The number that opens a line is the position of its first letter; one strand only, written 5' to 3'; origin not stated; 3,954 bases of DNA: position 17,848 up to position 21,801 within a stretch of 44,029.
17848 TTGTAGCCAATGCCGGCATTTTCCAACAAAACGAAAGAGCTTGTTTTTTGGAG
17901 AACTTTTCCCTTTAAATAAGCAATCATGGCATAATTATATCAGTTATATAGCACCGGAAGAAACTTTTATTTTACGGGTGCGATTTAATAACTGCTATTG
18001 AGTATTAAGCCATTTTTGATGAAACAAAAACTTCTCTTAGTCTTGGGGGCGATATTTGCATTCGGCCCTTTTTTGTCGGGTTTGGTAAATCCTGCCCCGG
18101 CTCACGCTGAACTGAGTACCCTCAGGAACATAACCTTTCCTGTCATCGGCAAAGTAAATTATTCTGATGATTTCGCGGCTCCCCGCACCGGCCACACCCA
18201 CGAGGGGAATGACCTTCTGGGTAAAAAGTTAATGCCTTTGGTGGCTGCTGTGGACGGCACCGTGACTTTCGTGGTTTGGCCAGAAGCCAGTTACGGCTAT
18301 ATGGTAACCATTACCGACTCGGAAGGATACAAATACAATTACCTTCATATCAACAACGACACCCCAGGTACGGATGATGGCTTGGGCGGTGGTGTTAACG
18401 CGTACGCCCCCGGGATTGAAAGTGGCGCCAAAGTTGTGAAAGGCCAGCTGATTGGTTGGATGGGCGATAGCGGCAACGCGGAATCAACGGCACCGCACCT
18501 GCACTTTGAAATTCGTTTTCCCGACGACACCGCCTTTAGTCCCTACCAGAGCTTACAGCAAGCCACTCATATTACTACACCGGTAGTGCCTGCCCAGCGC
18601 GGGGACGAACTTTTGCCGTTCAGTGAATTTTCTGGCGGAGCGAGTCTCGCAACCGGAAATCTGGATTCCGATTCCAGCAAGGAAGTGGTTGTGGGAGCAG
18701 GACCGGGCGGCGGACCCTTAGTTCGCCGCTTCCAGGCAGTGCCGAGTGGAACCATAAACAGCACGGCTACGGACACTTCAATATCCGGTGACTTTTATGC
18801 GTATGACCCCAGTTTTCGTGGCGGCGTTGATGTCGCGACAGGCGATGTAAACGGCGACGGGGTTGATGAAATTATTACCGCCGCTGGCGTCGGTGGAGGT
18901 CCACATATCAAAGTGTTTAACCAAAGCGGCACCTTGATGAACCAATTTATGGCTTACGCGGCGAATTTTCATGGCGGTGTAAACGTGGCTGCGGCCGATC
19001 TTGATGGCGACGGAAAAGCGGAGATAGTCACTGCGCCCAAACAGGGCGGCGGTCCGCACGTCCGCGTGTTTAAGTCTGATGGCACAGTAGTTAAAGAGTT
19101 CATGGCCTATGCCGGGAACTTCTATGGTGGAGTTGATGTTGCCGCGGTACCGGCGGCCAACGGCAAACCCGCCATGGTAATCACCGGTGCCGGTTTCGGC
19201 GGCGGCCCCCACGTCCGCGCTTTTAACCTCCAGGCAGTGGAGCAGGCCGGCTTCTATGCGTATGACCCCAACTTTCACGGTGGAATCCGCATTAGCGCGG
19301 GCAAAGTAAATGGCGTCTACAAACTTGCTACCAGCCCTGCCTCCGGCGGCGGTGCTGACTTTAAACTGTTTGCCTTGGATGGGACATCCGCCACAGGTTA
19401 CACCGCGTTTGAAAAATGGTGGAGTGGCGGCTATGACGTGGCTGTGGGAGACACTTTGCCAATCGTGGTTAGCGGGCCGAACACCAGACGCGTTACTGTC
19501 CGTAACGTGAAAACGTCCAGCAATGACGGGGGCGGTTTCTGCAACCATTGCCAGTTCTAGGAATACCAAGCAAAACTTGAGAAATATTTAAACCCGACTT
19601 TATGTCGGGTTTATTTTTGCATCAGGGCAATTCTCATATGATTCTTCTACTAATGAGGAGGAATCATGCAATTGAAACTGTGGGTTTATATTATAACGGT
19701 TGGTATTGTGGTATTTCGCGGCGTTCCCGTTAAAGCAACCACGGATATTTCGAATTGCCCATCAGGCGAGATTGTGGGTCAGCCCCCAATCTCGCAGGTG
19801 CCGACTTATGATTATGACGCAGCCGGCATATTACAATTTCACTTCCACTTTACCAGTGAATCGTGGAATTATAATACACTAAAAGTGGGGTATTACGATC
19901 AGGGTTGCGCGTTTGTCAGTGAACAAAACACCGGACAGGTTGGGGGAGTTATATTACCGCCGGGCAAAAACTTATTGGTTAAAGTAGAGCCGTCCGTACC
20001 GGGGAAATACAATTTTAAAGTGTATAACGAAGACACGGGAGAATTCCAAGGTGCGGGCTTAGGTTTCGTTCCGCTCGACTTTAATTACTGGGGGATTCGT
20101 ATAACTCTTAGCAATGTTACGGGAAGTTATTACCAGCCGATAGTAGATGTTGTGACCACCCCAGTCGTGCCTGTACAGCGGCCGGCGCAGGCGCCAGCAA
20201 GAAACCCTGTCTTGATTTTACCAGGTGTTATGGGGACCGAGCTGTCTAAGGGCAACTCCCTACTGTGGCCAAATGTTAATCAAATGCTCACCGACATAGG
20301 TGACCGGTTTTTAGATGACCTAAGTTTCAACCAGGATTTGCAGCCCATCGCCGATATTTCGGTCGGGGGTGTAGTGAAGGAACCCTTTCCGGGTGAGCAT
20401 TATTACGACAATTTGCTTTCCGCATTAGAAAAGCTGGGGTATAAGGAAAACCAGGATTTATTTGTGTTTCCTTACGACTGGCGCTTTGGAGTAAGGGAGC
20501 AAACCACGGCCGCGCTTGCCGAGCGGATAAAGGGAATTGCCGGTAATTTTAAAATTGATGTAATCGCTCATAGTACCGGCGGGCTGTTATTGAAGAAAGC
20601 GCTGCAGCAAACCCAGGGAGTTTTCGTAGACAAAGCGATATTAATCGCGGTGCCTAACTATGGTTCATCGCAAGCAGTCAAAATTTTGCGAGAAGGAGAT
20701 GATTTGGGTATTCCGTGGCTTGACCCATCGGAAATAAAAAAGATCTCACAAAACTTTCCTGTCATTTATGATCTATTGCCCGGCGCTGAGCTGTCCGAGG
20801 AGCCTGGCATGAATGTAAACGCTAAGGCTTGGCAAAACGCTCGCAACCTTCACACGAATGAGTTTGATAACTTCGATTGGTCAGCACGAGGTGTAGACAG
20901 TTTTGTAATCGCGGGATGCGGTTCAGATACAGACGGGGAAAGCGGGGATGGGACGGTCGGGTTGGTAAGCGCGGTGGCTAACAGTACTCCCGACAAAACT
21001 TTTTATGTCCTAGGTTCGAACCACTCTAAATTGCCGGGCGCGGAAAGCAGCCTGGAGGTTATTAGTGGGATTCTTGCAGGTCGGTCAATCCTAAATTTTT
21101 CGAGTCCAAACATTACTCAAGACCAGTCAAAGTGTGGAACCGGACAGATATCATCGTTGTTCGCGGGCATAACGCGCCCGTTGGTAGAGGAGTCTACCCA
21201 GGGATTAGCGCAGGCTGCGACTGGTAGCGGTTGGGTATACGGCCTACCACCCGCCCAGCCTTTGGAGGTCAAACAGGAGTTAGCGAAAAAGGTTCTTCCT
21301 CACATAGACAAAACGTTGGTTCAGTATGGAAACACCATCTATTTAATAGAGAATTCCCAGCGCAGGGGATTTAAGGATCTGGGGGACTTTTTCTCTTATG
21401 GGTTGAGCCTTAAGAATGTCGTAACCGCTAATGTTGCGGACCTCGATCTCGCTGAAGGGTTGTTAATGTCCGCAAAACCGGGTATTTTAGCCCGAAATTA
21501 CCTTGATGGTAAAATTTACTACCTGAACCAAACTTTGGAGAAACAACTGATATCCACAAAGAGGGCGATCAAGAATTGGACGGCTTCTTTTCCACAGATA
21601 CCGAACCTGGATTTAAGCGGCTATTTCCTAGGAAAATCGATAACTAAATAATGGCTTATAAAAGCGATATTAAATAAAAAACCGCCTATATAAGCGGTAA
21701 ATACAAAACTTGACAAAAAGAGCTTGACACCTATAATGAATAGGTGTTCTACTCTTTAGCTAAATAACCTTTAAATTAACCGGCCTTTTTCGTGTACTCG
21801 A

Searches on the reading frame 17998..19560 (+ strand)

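Call 66: search_protein_families(library=pfam, proteins=[window:17998-19560:+], max_evalue=0.00001)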
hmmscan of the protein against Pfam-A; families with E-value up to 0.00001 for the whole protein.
window:17998-19560:+ (520 aa): 3 families
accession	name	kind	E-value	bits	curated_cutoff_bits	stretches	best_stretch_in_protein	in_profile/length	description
PF01551.29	Peptidase_M23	-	7.5e-16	58.5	28.7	2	140-174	57-89/96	Peptidase family M23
PF01839.29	FG-GAP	-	1.2e-09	38.2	22.1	0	276-300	2-26/37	FG-GAP repeat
PF13517.12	FG-GAP_3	-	2.4e-07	31.7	26.9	1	283-344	1-60/61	FG-GAP-like repeat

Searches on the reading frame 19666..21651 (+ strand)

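Call 66: search_protein_families(library=pfam, proteins=[window:19666-21651:+], max_evalue=0.00001)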
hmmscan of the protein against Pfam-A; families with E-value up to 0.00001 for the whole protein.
window:19666-21651:+ (661 aa): 1 family
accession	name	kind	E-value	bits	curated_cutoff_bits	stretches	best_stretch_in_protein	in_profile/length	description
PF02450.21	LCAT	-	3.1e-19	69.9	21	1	244-376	64-208/392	Lecithin:cholesterol acyltransferase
